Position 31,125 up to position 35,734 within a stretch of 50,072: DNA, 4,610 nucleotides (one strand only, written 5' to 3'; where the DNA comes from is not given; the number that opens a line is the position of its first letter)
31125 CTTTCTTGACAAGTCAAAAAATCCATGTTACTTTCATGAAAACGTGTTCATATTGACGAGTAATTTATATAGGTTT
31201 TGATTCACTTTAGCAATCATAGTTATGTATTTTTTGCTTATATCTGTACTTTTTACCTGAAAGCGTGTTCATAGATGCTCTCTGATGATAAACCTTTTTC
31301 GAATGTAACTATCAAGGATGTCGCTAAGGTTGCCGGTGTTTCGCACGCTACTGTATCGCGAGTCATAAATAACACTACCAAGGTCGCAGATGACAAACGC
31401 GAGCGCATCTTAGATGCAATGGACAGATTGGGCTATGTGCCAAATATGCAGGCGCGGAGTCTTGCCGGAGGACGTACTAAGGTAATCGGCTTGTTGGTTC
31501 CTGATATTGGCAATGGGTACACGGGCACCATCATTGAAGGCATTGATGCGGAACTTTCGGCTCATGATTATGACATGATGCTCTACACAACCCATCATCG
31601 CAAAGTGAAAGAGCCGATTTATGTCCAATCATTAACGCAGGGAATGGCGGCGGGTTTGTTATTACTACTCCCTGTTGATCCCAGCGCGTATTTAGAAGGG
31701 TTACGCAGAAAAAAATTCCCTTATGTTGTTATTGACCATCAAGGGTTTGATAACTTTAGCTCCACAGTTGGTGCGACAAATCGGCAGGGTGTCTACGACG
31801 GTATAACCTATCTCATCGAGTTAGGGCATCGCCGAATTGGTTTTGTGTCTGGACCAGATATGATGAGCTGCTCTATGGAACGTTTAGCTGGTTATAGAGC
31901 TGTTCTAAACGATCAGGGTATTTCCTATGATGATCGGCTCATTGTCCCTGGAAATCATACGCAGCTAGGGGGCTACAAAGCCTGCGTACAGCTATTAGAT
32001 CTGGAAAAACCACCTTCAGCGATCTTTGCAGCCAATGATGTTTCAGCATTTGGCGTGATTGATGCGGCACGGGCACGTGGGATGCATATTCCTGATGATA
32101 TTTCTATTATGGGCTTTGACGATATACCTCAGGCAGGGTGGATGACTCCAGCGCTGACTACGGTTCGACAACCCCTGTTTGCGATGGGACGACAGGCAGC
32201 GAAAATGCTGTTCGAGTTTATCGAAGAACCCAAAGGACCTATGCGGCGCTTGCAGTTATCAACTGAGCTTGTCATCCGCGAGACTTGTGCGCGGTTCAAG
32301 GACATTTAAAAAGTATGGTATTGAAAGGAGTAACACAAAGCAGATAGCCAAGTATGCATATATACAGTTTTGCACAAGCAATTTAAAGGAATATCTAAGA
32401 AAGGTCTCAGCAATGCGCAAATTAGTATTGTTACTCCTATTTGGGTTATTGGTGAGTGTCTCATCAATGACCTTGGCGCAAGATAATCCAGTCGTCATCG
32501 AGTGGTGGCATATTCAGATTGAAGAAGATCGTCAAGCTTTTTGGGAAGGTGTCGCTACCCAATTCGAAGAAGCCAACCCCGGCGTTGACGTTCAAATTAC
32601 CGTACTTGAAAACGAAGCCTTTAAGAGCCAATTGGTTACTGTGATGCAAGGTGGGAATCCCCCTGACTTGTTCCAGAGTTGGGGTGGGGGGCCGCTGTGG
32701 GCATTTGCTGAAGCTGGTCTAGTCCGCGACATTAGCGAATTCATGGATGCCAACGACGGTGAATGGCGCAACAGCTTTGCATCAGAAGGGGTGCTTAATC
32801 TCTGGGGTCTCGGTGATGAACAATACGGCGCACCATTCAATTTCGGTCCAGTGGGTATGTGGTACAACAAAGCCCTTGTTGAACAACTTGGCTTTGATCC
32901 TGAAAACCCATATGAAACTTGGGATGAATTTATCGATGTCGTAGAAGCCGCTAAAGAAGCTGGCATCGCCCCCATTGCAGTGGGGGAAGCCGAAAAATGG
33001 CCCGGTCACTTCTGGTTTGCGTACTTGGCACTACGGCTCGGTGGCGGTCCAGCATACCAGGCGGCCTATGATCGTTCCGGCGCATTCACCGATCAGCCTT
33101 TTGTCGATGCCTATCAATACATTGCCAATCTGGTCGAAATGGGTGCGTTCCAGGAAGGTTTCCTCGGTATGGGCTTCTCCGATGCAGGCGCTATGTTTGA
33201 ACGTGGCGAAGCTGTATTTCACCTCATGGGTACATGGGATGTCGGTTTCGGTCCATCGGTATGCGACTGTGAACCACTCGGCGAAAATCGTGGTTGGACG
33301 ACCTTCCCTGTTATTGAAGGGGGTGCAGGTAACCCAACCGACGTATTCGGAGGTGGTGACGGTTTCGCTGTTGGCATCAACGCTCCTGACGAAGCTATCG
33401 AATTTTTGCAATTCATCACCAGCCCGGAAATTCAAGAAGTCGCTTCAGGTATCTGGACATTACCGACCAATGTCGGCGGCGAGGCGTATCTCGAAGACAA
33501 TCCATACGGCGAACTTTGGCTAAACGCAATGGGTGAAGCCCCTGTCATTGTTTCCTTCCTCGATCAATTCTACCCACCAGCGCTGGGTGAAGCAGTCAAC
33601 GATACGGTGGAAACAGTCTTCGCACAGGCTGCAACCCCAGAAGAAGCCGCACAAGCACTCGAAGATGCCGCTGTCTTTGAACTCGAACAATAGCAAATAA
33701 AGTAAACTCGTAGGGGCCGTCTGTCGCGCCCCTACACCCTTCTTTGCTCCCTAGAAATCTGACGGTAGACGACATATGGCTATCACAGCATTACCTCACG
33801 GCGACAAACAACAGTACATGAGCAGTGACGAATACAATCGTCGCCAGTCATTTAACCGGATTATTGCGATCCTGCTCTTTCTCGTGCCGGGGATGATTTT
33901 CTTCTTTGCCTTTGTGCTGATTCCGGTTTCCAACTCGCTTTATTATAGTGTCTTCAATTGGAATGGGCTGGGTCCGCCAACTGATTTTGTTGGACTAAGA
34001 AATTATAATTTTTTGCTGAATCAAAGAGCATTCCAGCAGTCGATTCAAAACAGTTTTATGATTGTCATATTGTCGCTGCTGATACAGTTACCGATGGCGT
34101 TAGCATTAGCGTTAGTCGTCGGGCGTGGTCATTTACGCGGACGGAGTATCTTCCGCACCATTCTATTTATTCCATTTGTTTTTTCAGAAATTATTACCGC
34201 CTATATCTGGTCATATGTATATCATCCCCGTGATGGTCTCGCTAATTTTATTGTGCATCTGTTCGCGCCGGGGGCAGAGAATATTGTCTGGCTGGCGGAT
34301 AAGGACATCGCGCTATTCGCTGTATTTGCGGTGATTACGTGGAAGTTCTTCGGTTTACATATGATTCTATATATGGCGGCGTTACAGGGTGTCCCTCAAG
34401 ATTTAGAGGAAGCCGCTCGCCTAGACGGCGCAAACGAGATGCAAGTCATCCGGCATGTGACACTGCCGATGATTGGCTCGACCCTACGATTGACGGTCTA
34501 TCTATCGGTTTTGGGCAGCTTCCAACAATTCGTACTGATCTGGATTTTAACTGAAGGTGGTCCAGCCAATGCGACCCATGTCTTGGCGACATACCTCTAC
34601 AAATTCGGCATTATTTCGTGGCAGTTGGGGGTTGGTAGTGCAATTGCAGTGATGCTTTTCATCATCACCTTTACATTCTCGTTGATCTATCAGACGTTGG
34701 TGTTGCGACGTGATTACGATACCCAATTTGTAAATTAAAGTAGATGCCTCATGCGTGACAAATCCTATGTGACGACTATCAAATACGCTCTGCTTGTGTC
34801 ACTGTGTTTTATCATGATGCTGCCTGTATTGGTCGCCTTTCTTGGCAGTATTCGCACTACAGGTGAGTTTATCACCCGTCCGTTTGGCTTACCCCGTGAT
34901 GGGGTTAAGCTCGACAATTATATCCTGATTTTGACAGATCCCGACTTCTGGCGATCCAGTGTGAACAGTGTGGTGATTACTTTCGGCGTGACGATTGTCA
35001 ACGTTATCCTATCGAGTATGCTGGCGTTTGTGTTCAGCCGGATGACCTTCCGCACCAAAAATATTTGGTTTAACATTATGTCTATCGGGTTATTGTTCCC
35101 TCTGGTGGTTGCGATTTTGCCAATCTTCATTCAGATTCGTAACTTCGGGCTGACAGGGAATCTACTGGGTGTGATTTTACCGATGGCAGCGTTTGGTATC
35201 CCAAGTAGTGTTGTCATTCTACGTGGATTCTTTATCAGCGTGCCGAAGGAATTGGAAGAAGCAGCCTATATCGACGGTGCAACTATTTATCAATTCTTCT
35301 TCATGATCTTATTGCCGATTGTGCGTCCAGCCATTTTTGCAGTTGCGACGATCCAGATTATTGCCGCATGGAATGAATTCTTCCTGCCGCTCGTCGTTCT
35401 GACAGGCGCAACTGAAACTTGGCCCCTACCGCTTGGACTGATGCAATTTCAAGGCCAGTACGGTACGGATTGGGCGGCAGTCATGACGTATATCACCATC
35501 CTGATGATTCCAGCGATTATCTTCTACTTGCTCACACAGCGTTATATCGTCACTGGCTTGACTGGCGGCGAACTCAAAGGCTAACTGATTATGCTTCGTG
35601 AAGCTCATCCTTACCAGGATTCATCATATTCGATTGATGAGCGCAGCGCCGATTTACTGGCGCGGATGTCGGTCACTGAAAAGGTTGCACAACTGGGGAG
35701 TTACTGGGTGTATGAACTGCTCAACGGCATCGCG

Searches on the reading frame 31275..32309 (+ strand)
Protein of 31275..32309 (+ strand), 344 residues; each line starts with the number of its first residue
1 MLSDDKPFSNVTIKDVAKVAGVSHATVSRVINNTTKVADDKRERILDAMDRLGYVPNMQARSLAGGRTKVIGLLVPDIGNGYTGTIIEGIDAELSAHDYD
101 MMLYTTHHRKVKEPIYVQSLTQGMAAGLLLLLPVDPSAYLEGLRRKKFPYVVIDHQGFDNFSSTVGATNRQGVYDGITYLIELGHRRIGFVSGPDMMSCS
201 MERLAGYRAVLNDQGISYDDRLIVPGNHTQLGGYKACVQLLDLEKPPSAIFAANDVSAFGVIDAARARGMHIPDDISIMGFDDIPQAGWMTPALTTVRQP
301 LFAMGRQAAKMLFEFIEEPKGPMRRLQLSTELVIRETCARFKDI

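Call 33: search_protein_families(library=pfam, proteins=[window:31275-32309:+], max_evalue=0.001)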
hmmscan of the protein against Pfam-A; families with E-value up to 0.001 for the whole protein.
window:31275-32309:+ (344 aa): 5 families
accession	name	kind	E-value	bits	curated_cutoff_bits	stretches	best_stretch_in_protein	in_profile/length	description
PF13377.12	Peripla_BP_3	-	7.8e-36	124.1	26.5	1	178-338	2-167/167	Periplasmic binding protein-like domain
PF00532.27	Peripla_BP_1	-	1.3e-22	81.1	22.2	1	69-328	2-273/281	Periplasmic binding proteins and sugar binding domain of LacI family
PF00356.27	LacI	-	7.4e-20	70.9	27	1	12-57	1-46/46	Bacterial regulatory proteins, lacI family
PF13407.12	Peripla_BP_4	-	4.3e-10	40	35.1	1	71-315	1-253/258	Periplasmic binding protein domain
PF01381.28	HTH_3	-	0.00089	19.7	23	0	10-41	9-40/55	Helix-turn-helix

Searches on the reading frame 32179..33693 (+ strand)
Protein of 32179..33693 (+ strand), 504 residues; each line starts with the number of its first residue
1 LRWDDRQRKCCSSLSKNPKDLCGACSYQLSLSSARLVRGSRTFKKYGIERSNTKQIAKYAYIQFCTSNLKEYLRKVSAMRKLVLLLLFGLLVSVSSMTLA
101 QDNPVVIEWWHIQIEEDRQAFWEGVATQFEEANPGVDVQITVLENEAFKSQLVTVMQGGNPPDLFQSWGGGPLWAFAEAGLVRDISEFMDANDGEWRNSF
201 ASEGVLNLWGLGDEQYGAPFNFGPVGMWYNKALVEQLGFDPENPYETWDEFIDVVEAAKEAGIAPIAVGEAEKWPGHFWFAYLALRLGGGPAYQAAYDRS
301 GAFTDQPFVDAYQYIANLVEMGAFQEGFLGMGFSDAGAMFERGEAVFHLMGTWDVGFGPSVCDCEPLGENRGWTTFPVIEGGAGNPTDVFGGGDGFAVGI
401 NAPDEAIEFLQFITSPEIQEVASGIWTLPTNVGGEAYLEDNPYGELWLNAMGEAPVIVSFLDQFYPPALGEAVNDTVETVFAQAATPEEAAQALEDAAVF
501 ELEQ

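Call 10: search_protein_families(library=pfam, proteins=[window:32179-33693:+], max_evalue=0.01)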
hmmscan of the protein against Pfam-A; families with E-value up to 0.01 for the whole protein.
window:32179-33693:+ (504 aa): 3 families
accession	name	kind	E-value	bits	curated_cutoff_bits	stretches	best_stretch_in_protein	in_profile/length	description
PF01547.30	SBP_bac_1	-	4.7e-43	148.8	26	1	117-420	6-307/307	Bacterial extracellular solute-binding protein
PF13416.11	SBP_bac_8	-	5.8e-25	89.1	27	1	126-424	3-254/279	Bacterial extracellular solute-binding protein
PF13531.11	SBP_bac_11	-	0.0017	18.6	25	0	124-184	15-70/227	Bacterial extracellular solute-binding protein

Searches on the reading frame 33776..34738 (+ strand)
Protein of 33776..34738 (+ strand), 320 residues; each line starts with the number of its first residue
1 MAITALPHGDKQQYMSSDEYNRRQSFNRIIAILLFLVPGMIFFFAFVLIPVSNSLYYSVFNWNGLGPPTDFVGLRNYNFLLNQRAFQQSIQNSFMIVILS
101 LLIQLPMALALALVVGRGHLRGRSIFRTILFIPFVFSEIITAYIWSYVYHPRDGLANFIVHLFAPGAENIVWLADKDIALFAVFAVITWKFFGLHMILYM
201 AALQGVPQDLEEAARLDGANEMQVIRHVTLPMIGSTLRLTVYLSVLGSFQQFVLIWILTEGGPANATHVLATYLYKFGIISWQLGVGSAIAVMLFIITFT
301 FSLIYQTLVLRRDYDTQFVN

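Call 10: search_protein_families(library=pfam, proteins=[window:33776-34738:+], max_evalue=0.01)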
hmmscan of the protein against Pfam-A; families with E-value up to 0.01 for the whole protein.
window:33776-34738:+ (320 aa): 1 family
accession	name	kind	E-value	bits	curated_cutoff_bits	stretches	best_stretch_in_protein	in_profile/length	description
PF00528.27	BPD_transp_1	-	1.3e-13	51.5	26.4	1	111-309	4-179/184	Binding-protein-dependent transport system inner membrane component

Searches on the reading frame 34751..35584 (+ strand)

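Call 10: search_protein_families(library=pfam, proteins=[window:34751-35584:+], max_evalue=0.01)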
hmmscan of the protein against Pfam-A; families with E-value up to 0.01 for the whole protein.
window:34751-35584:+ (277 aa): 1 family
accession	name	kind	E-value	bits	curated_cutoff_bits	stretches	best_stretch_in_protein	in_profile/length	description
PF00528.27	BPD_transp_1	-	7.6e-16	58.8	26.4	1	85-265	2-182/184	Binding-protein-dependent transport system inner membrane component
